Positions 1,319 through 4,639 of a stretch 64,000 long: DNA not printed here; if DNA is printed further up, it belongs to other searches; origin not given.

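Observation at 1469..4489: Covalently duplicated PilB/GspE secretion ATPase (two complete motor units in one polypeptide)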

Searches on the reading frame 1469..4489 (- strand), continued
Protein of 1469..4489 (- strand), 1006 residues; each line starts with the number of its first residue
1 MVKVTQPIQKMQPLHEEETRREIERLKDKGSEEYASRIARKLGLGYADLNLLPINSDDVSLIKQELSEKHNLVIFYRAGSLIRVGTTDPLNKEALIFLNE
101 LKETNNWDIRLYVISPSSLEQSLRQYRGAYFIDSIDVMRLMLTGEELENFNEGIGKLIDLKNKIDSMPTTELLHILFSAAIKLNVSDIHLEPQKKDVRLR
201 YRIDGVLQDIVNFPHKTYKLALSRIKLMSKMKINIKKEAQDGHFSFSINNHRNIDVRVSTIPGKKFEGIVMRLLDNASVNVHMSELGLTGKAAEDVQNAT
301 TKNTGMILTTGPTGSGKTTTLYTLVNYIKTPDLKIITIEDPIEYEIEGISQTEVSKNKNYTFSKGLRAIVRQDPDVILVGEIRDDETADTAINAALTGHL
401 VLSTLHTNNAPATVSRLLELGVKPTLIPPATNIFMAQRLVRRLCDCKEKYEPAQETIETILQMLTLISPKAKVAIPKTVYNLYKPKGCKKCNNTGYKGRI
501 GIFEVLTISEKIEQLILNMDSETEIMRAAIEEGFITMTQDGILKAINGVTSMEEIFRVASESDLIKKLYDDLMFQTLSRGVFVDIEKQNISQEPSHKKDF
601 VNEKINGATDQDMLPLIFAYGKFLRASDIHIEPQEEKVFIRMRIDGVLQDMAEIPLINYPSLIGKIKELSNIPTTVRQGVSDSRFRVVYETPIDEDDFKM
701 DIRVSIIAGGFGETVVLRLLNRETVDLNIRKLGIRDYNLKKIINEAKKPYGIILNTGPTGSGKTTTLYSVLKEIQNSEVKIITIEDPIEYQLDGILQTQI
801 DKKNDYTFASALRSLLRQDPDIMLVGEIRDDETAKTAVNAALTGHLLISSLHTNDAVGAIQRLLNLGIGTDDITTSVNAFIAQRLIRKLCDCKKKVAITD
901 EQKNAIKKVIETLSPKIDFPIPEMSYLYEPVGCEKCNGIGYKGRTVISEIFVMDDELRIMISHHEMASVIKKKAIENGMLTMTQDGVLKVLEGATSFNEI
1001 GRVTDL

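Call 41: predict_structure(alignment_id=A1)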
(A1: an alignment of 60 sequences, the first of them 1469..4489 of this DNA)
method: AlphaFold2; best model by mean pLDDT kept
length: 1006 residues; sequences in the alignment: 60
mean_pLDDT: 78.2   pTM: 0.54
mean pLDDT of the five models: 78.2, 77.8, 76.5, 72.0, 67.2
residues with pLDDT >= 90: 117; 70-90: 650; 50-70: 208; < 50: 31
segments of 3 or more residues with pLDDT < 50: 1-12, 572-578, 723-725, 786-789
pLDDT, mean of each block of 10 residues (from residue 1): 35 56 59 79 77 78 86 85 87 88 87 86 70 59 62 67 73 84 84 85 79 83 88 82 80 83 84 75 80 90 88 82 82 67 64 64 65 73 82 85 88 90 89 92 89 78 80 82 82 80 91 85 83 88 92 81 61 45 82 67 84 88 79 87 68 87 84 58 73 61 71 78 59 86 86 82 79 67 53 52 59 57 70 81 82 87 89 91 89 87 88 84 86 74 86 91 88 91 92 89 74
secondary structure, 60 per line:
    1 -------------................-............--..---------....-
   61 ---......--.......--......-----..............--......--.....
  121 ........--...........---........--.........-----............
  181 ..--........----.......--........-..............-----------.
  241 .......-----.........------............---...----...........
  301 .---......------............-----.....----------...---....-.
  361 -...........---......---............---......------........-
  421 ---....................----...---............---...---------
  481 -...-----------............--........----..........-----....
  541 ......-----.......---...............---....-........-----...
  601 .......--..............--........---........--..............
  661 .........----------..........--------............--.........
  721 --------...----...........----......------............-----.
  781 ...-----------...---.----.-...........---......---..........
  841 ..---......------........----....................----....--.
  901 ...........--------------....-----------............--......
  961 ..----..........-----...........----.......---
elements in order (helices of 4 or more, strands of 3 or more residues): H14-29 H31-42 H56-59 H64-69 E72-78 E81-86 H92-105 E108-113 H116-128 H131-141 H145-152 H155-163 H169-182 E185-192 E197-203 E206-213 H215-228 E240-247 E253-261 E268-275 H276-279 H290-301 E305-310 H317-328 E334-338 E349-351 H362-372 E376-381 H385-396 E400-405 H412-419 H424-430 E431-443 E448-450 H454-465 E482-484 E496-507 H510-517 H522-531 H537-546 H552-558 H562-576 E580-583 H585-592 H598-607 H610-623 E626-633 E637-644 E647-655 H656-669 E680-689 E698-709 E712-720 H736-746 E751-756 H763-774 E780-783 E795-797 H808-818 E822-827 H831-842 E846-851 H858-865 H870-876 E877-889 E894-897 H900-911 E926-929 E941-952 H955-962 H967-976 H982-992 H997-1003
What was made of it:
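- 3995..4105 (-): Pre-N2D helical segment of unit 1, aa 129-165; probably part of the duplicated block. It is predicted helical (call 41).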

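Call 43: find_encoding_contigs(protein=P0005, flank=10000, max_places=2)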
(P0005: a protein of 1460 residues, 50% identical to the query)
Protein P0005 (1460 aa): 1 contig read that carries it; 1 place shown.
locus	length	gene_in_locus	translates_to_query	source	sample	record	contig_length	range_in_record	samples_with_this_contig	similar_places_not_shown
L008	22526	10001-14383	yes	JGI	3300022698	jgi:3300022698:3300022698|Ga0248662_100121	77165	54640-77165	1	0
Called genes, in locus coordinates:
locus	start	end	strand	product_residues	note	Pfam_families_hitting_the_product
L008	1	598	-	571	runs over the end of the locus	PF09972:DUF2207, PF20990:DUF2207_C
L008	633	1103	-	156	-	PF02681:DUF212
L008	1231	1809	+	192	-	PF04011:LemA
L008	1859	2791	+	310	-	PF01435:Peptidase_M48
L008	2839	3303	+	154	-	-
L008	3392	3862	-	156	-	-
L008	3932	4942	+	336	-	PF06068:TIP49 (faint), PF05496:RuvB_N, PF01078:Mg_chelatase (faint), PF13191:AAA_16 (faint), PF00004:AAA, PF07728:AAA_5, PF17864:AAA_lid_4, PF05491:WHD_RuvB, +1 more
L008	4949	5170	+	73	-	-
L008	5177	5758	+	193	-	PF03703:bPH_2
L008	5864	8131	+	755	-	PF00932:LTD, PF18911:PKD_4, PF00801:PKD, PF00932:LTD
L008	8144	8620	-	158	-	PF02367:TsaE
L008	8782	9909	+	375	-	PF01368:DHH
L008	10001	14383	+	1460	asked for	PF01935:DUF87 (faint), PF05157:MshEN (weak), PF03215:Rad17 (faint), PF14532:Sigma54_activ_2 (faint), PF16796:Microtub_bd (faint), PF00437:T2SSE, PF00004:AAA (faint), PF00437:T2SSE, +23 more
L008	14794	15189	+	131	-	PF09685:MamF_MmsF (weak)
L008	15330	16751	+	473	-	PF00224:PK, PF03328:HpcH_HpaI (weak), PF02887:PK_C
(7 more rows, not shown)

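Call 45: search_protein_representatives(protein=window:1469-4489:-)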
Query: 1006 residues. Proteins with E-value up to 0.001 (for the whole library): 54453; up to 1e-10: 34776; up to 1e-30: 14791. The best 150 are listed.
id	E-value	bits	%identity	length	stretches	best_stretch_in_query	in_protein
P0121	0.0e+00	1026.6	48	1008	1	13-1005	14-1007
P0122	2.0e-296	1002.6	50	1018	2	20-894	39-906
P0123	2.0e-253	860.3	44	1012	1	24-1003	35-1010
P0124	3.7e-234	796.5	42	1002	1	19-1004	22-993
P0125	2.1e-233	794.0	43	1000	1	16-1003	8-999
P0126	8.7e-230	782.1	44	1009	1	35-1004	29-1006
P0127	2.0e-227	774.3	42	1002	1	25-1003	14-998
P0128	1.2e-225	768.4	42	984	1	21-995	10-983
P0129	6.5e-219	746.1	42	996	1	26-919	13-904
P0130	1.5e-215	735.0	39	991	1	22-1004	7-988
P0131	3.3e-210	717.3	40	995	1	22-1006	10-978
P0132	4.2e-209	713.6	41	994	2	23-559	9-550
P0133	2.0e-201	688.3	40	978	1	21-997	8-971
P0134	2.4e-200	684.7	52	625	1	120-742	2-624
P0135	2.4e-149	515.9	47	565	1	18-561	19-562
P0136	3.7e-146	505.3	43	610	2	611-1003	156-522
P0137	1.8e-143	496.4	35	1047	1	170-1003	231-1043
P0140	1.4e-141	490.2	46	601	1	15-567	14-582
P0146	1.3e-136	473.7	43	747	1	17-567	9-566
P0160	2.1e-124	433.3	39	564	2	624-1003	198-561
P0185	6.2e-116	405.3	41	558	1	22-563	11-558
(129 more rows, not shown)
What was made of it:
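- About 14 double-unit representatives among 14,791 (call 45).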

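Call 52: list_cluster_members(proteins=[P0121, P0122, P0123, P0124, P0125, P0126, P0128, P0131, P0132, P0137])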
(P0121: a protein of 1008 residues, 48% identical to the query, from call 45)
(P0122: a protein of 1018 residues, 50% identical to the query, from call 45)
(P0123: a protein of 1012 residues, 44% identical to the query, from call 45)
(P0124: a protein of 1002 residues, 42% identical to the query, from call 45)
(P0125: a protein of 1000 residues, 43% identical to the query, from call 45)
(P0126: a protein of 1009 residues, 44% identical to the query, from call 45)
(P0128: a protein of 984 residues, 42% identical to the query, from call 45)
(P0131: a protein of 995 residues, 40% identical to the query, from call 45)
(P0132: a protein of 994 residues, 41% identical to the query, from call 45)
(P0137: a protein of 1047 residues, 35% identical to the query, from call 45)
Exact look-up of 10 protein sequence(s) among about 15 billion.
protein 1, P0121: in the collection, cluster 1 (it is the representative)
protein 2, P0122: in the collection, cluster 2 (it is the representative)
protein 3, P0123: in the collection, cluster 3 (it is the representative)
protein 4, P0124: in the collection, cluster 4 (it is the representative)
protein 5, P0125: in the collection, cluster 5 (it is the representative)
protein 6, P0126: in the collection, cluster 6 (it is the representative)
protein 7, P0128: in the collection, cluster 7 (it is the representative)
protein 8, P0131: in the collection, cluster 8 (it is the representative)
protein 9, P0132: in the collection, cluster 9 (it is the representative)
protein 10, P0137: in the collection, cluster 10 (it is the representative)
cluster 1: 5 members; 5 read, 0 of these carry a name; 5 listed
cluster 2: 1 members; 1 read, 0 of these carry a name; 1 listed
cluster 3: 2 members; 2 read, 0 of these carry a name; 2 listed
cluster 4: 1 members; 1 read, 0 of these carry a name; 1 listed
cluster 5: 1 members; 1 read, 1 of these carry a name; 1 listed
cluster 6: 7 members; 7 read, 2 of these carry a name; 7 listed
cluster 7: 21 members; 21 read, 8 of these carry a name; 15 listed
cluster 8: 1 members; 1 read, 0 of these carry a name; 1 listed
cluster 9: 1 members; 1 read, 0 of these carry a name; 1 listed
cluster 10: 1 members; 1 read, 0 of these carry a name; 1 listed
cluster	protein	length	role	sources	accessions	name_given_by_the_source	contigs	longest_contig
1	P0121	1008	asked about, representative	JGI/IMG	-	-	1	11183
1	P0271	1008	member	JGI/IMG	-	-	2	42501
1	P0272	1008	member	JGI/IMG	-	-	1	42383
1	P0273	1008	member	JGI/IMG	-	-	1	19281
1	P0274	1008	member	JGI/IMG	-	-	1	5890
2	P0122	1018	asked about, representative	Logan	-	-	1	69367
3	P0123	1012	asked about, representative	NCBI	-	-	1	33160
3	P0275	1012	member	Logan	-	-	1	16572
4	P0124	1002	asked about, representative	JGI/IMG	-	-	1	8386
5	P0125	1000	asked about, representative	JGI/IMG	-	type II secretory ATPase GspE/PulE/Tfp pilus assembly ATPase PilB-like protein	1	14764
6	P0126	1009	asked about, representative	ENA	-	-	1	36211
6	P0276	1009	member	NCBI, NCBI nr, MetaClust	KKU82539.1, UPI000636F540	MAG: General secretory pathway protein E [Parcubacteria group bacterium GW2011_GWA2_47_8] | status=active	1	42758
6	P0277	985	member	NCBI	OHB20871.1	MAG: hypothetical protein A2666_04455, partial [Parcubacteria group bacterium ...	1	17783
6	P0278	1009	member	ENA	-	-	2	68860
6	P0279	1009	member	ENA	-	-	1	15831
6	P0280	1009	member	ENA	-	-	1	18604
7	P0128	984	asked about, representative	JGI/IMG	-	type II secretory ATPase GspE/PulE/Tfp pilus assembly ATPase PilB-like protein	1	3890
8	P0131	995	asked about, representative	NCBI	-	-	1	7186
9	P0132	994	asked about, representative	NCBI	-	-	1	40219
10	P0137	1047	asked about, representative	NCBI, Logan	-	-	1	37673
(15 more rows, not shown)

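Call 53: find_encoding_contigs(protein=P0132, flank=8000, max_places=1)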
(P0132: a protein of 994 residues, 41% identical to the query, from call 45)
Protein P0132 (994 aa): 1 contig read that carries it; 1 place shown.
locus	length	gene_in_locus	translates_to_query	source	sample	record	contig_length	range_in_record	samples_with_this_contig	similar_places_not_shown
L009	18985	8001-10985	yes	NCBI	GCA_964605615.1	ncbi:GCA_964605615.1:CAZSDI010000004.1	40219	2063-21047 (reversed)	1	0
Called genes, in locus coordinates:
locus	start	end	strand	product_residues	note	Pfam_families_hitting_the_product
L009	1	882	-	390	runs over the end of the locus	-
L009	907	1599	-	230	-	-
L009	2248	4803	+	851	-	PF20720:nSTAND3 (faint), PF17871:AAA_lid_9, PF00004:AAA, PF07724:AAA_2, PF07728:AAA_5, PF10431:ClpB_D2-small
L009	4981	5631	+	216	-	PF07690:MFS_1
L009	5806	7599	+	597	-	PF14716:HHH_8, PF14520:HHH_5 (weak), PF14792:DNA_pol_B_palm (weak), PF14791:DNA_pol_B_thumb, PF02811:PHP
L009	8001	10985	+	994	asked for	PF00437:T2SSE, PF25199:nSTAND_NTPase5 (faint), PF00004:AAA (faint), PF13173:AAA_14 (faint), PF13401:AAA_22 (faint), PF13604:AAA_30 (faint), PF20720:nSTAND3 (faint), PF00437:T2SSE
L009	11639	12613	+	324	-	PF05496:RuvB_N, PF00004:AAA, PF07728:AAA_5 (weak), PF17864:AAA_lid_4, PF05491:WHD_RuvB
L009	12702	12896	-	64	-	-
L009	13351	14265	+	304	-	PF02899:Phage_int_SAM_1, PF13102:Phage_int_SAM_5, PF13495:Phage_int_SAM_4, PF00589:Phage_integrase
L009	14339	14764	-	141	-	-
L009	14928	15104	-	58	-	-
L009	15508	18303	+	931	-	PF00133:tRNA-synt_1, PF01406:tRNA-synt_1e (faint), PF09334:tRNA-synt_1g, PF13603:tRNA-synt_1_2, PF00133:tRNA-synt_1, PF08264:Anticodon_1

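Call 54: find_encoding_contigs(protein=P0137, flank=8000, max_places=1)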
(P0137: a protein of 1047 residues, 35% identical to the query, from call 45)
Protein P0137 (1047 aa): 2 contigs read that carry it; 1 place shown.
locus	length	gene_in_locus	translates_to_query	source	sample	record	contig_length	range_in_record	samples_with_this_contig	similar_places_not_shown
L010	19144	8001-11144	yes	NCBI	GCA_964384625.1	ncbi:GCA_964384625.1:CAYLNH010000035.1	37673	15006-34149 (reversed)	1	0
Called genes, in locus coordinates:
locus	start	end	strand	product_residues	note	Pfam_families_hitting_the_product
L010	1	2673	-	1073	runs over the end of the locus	PF06452:CBM9_1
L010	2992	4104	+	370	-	PF01168:Ala_racemase_N, PF00842:Ala_racemase_C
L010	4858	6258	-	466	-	PF00884:Sulfatase, PF01663:Phosphodiest (faint), PF02995:DUF229 (faint), PF16347:SGSH_C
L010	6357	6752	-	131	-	-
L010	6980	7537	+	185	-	PF07638:Sigma70_ECF, PF04542:Sigma70_r2, PF08281:Sigma70_r4_2, PF04545:Sigma70_r4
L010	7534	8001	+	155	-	PF13490:zf-HC2 (weak), PF12728:HTH_17 (weak)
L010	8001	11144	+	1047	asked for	PF00482:T2SSF (weak), PF13191:AAA_16 (faint), PF00482:T2SSF, PF00437:T2SSE, PF13401:AAA_22 (faint), PF20720:nSTAND3 (faint), PF25199:nSTAND_NTPase5 (faint), PF00437:T2SSE, +1 more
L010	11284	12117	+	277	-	-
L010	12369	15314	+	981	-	-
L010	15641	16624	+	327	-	PF20030:bpMoxR, PF07726:AAA_3, PF07728:AAA_5, PF17863:AAA_lid_2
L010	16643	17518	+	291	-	PF01882:DUF58, PF13519:VWA_2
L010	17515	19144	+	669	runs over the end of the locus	PF07584:BatA (weak), PF13519:VWA_2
